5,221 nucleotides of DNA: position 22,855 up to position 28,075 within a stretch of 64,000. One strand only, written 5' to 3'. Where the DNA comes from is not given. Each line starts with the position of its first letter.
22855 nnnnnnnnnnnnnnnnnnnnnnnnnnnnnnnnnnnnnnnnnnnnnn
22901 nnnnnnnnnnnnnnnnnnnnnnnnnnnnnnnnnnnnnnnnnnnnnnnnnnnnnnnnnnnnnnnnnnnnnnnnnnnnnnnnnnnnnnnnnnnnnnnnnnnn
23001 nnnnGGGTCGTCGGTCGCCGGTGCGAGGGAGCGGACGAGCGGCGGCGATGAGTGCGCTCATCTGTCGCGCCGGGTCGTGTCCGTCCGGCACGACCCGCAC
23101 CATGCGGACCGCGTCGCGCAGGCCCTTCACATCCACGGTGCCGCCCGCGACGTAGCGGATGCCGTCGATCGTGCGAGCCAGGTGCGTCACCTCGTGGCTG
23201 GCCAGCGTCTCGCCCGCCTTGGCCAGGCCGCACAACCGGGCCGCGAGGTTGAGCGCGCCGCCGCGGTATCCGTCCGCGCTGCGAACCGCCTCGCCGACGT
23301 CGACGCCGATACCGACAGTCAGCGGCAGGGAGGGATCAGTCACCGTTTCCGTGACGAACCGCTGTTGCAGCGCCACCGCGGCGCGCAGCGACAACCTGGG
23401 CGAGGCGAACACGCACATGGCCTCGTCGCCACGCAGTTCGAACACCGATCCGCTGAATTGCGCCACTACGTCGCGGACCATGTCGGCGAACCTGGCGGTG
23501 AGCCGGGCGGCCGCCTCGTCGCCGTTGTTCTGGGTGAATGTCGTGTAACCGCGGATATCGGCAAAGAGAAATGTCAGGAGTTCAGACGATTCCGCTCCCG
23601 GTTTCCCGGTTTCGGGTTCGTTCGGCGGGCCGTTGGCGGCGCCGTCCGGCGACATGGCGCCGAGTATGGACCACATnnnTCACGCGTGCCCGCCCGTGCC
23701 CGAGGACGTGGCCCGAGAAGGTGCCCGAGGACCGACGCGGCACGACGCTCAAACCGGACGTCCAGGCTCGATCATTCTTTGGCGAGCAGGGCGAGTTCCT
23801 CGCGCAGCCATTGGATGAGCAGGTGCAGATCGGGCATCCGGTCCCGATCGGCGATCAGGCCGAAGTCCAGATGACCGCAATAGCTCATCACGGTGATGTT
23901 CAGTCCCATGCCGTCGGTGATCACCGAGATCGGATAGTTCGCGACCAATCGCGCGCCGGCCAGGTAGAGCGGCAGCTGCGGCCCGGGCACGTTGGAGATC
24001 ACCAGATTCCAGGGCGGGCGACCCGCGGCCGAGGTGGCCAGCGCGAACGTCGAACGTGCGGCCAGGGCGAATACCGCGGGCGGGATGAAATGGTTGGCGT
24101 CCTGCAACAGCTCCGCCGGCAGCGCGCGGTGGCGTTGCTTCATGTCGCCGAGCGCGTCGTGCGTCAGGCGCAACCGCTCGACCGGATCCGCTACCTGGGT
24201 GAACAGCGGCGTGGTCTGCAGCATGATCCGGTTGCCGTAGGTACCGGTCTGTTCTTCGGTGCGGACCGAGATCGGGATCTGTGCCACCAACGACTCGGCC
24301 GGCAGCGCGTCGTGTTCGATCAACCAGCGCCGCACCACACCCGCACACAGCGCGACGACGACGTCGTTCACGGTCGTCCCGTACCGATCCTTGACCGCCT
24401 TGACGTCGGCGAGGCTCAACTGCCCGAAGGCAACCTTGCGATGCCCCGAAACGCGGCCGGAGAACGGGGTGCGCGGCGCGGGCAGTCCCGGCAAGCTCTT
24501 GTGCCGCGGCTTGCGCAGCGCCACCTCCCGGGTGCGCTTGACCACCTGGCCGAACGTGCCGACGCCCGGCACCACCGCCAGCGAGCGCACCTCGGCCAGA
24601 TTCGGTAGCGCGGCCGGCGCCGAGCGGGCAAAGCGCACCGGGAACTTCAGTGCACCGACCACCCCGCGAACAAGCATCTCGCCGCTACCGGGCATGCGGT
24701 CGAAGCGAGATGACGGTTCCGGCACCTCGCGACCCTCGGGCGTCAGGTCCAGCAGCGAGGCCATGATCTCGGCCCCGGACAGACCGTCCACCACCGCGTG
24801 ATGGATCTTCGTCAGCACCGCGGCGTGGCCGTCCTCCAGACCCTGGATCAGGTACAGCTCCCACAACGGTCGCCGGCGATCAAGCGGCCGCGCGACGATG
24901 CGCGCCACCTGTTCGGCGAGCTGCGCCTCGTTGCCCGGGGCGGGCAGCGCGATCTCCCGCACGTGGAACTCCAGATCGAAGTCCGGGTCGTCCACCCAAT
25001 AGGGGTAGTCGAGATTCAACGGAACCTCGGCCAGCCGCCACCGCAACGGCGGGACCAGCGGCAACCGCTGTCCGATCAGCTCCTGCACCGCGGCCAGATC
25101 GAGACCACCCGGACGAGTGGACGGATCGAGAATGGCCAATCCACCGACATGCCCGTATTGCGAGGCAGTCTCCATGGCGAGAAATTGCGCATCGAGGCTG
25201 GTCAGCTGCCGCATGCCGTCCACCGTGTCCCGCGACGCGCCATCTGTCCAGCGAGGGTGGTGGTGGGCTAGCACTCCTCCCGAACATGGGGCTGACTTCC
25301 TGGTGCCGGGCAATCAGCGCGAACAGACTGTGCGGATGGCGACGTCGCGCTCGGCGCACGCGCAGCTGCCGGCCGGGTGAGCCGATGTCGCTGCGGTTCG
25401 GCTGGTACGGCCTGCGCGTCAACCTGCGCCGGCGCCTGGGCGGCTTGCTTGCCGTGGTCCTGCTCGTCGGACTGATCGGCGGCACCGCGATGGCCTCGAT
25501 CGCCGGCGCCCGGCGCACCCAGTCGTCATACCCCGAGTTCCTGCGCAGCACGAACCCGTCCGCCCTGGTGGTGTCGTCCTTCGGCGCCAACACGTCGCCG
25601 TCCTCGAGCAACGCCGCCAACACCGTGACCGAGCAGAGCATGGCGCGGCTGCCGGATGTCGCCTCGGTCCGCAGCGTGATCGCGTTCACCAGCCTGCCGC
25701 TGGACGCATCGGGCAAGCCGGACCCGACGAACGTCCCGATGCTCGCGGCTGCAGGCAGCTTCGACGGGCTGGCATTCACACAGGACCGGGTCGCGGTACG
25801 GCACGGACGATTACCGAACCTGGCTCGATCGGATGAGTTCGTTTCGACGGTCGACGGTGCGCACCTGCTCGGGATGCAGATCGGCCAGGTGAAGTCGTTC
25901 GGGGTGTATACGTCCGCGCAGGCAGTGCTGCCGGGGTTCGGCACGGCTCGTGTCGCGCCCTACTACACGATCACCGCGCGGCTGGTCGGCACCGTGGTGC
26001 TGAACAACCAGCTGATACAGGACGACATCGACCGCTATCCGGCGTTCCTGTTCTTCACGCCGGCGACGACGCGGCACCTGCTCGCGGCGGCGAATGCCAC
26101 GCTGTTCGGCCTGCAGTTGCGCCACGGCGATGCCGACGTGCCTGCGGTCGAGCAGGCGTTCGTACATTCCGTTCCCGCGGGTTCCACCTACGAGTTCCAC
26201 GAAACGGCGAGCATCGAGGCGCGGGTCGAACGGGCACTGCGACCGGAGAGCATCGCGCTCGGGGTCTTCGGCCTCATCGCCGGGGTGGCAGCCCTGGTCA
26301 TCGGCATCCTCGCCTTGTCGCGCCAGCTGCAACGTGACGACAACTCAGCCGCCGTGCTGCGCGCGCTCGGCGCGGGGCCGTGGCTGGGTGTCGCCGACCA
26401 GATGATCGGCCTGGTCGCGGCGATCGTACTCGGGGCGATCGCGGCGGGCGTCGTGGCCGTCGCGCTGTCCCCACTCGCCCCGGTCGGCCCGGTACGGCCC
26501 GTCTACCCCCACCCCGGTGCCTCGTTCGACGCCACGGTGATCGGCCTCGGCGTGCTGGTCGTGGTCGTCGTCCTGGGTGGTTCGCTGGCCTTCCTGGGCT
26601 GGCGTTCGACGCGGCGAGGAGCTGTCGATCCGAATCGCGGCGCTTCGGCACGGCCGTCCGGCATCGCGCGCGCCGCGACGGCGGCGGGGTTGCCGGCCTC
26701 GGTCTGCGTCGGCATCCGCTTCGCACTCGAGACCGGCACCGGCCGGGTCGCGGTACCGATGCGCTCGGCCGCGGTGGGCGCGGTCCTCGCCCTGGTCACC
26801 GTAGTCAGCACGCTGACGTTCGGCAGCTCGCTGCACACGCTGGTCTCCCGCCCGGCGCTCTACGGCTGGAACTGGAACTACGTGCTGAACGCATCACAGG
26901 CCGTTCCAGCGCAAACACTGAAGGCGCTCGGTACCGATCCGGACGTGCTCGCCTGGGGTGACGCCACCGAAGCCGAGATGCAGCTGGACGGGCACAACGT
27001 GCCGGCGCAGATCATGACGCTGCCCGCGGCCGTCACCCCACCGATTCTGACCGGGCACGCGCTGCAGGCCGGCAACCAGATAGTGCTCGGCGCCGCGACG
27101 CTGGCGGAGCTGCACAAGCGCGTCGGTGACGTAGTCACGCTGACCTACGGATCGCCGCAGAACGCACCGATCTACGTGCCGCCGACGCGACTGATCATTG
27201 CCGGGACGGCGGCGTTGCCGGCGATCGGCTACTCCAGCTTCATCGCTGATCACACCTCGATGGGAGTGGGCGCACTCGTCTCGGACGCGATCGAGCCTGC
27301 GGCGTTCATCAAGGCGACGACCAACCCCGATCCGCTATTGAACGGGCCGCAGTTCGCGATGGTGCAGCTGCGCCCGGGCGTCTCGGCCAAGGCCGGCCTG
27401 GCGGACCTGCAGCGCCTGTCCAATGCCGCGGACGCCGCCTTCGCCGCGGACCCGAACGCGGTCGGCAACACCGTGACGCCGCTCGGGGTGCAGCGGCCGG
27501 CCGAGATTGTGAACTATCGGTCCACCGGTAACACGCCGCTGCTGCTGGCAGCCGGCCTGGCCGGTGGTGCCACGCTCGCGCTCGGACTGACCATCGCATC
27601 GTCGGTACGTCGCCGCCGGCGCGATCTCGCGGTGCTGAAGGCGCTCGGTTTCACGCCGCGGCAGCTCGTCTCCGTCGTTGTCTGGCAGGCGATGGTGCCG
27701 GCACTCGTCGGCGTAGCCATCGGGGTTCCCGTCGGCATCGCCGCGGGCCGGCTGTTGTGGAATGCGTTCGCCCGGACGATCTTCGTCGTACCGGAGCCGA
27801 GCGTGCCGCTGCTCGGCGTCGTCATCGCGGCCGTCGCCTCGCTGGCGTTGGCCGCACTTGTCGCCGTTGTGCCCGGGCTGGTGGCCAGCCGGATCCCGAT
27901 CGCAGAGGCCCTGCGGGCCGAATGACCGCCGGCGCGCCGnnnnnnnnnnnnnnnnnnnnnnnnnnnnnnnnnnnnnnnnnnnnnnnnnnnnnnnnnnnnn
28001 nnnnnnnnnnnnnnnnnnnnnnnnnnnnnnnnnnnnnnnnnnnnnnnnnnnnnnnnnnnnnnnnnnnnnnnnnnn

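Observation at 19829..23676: Sensor adenylate cyclase with extracytoplasmic beta-propeller + solute-binding domain, translationally coupled to a Crp-like regulator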

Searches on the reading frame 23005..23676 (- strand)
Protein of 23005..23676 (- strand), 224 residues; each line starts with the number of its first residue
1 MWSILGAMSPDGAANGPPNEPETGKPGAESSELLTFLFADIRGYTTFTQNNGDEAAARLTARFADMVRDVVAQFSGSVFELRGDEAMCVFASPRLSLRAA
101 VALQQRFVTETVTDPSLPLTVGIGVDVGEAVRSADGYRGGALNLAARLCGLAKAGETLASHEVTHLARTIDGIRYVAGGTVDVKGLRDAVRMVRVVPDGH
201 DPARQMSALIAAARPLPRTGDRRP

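Call 10: search_solved_structures(query=window:23005-23676:-, max_evalue=1, show_alignments=4)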
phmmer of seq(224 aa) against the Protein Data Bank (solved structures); distinct sequences matched with E-value up to 1: 29.
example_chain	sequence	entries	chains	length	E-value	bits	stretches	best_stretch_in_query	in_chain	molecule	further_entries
5d0g_A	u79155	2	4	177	2.6e-19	73.1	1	32-197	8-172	Cyclase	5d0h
4wp9_A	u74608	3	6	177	1.4e-18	70.8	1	32-197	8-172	Ma1120 | Cyclase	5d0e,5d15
4wp3_A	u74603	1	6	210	3.7e-18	69.3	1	34-197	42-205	Ma1120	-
4wp8_A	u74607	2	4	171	3.7e-18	69.3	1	32-194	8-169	Ma1120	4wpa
3mr7_A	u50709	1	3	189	3.6e-11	46.5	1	32-200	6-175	Adenylate/guanylate cyclase/hydrolase, alpha/beta fold family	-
1y10_A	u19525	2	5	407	1.6e-09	41.1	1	20-195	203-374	Hypothetical protein Rv1264/MT1302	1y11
2w01_A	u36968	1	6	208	8.1e-09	38.8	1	33-194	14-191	ADENYLATE CYCLASE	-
3r5g_A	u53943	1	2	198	9.7e-09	38.6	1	32-200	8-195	CyaB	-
6fht_A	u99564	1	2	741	1.7e-07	34.5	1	21-194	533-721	Bacteriophytochrome,Adenylate cyclase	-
1ybt_A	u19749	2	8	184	4.3e-07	33.2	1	28-193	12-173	hydrolase, alpha/beta hydrolase fold family | lipJ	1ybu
1fx2_A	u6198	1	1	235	0.00097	22.2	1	131-195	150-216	RECEPTOR-TYPE ADENYLATE CYCLASE GRESAG 4.1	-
1yk9_A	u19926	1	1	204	0.012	18.6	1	34-185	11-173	Adenylate cyclase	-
1wc0_A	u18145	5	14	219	0.021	17.8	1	31-94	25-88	ADENYLATE CYCLASE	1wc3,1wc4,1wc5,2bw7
4p2m_A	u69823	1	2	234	0.024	17.6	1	20-185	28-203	Adenylate cyclase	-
7r65_A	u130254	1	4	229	0.025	17.6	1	27-106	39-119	Adenylate/guanylate cyclase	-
8jsz_A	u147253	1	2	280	0.028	17.4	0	35-123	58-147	uridylate cyclase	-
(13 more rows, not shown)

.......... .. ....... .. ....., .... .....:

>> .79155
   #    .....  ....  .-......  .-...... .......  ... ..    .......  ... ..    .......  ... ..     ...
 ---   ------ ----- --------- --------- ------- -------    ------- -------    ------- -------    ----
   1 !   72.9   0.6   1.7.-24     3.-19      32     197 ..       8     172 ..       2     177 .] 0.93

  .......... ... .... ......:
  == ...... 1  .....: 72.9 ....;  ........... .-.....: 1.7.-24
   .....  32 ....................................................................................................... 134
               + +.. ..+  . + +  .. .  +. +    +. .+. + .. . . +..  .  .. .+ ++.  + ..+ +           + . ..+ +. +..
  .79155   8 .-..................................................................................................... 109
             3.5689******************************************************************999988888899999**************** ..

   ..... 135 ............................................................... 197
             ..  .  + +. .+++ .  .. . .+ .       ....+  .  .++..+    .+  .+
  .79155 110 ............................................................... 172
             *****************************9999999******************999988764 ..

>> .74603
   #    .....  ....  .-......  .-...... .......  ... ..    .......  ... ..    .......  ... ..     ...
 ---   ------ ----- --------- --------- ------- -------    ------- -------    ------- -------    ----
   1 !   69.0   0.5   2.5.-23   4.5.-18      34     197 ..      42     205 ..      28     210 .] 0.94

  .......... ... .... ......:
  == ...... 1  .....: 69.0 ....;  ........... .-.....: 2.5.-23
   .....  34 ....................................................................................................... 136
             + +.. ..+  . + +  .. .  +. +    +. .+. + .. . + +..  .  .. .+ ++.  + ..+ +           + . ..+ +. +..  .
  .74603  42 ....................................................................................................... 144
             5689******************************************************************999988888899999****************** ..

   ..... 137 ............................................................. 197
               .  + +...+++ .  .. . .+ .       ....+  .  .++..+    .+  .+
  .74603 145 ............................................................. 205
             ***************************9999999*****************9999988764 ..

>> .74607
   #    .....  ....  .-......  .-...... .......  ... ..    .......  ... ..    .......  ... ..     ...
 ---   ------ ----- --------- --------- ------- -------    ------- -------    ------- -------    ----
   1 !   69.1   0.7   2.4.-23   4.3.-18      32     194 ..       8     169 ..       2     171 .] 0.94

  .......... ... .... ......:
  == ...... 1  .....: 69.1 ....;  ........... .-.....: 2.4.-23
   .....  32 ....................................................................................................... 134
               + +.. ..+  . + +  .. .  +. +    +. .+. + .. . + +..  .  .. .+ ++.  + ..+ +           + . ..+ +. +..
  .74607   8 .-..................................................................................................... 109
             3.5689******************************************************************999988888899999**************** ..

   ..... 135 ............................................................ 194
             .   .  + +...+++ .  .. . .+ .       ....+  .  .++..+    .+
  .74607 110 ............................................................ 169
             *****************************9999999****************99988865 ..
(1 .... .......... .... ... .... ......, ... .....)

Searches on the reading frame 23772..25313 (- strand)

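Call 39: search_protein_families(library=pfam, proteins=[window:23772-25313:-], max_evalue=0.0001)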
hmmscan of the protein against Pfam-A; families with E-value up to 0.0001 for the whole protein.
window:23772-25313:- (513 aa): 3 families
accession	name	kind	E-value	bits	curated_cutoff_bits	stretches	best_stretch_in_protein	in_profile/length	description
PF03007.21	WS_DGAT_cat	-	1.8e-76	257.9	23.6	1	37-319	1-263/263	Wax ester synthase/diacylglycerol acyltransferase catalytic domain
PF06974.18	WS_DGAT_C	-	3.4e-34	118.4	20.7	1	360-510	2-144/145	WS/DGAT C-terminal domain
PF00668.25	Condensation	-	7.1e-05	22.1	30.6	0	112-200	78-170/456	Condensation domain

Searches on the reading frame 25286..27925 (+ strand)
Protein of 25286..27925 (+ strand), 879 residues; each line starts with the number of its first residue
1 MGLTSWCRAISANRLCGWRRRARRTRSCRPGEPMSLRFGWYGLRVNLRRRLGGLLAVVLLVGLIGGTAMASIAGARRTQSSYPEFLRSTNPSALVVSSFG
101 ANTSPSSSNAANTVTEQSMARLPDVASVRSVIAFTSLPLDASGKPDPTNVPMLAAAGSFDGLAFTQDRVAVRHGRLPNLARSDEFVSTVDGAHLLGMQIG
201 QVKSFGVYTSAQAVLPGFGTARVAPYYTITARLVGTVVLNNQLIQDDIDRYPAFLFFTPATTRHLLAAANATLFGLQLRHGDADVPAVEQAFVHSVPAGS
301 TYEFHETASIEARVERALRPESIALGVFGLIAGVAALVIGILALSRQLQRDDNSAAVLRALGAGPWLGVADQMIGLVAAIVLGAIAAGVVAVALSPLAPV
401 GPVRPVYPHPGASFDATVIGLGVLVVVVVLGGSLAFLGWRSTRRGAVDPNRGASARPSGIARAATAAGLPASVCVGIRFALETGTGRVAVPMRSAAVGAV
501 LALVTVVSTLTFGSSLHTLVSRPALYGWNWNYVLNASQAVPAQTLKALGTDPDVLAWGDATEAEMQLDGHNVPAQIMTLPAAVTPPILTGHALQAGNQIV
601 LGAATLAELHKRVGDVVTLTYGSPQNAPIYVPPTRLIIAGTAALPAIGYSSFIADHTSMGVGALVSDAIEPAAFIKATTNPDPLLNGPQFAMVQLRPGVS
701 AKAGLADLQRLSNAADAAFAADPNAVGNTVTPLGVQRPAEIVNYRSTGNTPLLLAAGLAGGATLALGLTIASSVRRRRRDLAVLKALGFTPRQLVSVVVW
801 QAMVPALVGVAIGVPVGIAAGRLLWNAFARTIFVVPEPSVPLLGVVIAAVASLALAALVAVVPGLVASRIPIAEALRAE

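Call 39: search_protein_families(library=pfam, proteins=[window:25286-27925:+], max_evalue=0.0001)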
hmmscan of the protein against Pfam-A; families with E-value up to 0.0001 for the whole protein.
window:25286-27925:+ (879 aa): 1 family
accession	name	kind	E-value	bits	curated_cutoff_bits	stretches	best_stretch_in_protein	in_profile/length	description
PF02687.27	FtsX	-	3.4e-14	53.4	25.5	1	755-871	4-119/120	FtsX-like permease C-terminal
